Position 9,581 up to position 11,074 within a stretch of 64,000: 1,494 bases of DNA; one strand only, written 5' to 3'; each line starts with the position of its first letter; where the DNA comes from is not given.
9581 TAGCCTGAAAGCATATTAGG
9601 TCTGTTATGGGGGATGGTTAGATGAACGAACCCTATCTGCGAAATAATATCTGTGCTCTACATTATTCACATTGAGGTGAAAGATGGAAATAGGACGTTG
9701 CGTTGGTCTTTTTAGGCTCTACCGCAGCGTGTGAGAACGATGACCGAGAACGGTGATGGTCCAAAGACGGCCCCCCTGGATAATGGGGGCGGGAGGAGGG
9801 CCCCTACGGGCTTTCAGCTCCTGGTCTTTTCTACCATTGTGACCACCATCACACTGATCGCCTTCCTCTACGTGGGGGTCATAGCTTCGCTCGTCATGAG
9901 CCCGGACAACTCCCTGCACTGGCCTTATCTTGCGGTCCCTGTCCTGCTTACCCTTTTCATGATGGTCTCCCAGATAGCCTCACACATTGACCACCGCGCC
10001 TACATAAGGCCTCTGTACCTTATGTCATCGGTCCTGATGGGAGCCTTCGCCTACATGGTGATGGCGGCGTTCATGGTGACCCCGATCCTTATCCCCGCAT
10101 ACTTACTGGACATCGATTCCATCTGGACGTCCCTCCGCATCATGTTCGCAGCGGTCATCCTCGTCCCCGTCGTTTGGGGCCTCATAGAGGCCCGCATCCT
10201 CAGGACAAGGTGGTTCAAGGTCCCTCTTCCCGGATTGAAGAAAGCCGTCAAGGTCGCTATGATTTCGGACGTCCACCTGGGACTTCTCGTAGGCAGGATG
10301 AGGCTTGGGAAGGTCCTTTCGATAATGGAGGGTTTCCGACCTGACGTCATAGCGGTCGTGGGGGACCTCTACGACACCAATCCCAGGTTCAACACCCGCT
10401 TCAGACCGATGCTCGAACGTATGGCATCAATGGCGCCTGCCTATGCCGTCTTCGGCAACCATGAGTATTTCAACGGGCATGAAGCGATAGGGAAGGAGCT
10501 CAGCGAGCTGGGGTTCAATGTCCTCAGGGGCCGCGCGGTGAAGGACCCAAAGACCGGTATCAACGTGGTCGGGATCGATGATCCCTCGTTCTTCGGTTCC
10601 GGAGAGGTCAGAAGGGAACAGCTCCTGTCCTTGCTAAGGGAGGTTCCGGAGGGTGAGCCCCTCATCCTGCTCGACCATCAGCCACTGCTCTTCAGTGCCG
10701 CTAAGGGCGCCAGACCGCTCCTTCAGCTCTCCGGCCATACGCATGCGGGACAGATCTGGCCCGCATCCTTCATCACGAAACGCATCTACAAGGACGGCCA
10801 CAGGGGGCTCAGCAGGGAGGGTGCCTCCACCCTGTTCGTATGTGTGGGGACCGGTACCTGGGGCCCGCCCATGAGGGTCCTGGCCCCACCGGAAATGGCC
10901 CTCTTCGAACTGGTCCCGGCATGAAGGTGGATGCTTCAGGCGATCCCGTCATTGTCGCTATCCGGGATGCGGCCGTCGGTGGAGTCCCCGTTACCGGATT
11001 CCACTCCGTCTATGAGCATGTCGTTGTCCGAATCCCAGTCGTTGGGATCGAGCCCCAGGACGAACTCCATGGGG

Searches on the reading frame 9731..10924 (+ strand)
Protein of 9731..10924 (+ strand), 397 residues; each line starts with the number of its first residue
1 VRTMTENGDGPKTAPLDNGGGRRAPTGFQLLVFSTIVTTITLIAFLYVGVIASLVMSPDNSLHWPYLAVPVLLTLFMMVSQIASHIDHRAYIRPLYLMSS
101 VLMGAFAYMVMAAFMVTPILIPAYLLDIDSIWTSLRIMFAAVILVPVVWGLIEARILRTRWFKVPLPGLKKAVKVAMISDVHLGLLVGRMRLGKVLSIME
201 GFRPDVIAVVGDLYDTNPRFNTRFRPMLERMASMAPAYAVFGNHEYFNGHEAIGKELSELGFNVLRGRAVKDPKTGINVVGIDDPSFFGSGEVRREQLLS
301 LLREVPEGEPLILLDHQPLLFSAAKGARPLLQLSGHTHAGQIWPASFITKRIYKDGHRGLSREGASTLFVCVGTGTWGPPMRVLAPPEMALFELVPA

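Call 73: search_protein_families(library=pfam, proteins=[window:9731-10924:+], max_evalue=0.00001)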
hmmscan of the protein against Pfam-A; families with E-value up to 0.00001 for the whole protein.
window:9731-10924:+ (397 aa): 1 family
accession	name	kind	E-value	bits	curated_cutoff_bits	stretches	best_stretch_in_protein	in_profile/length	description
PF00149.33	Metallophos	-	3.6e-13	50.8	21.5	1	174-339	2-190/191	Calcineurin-like phosphoesterase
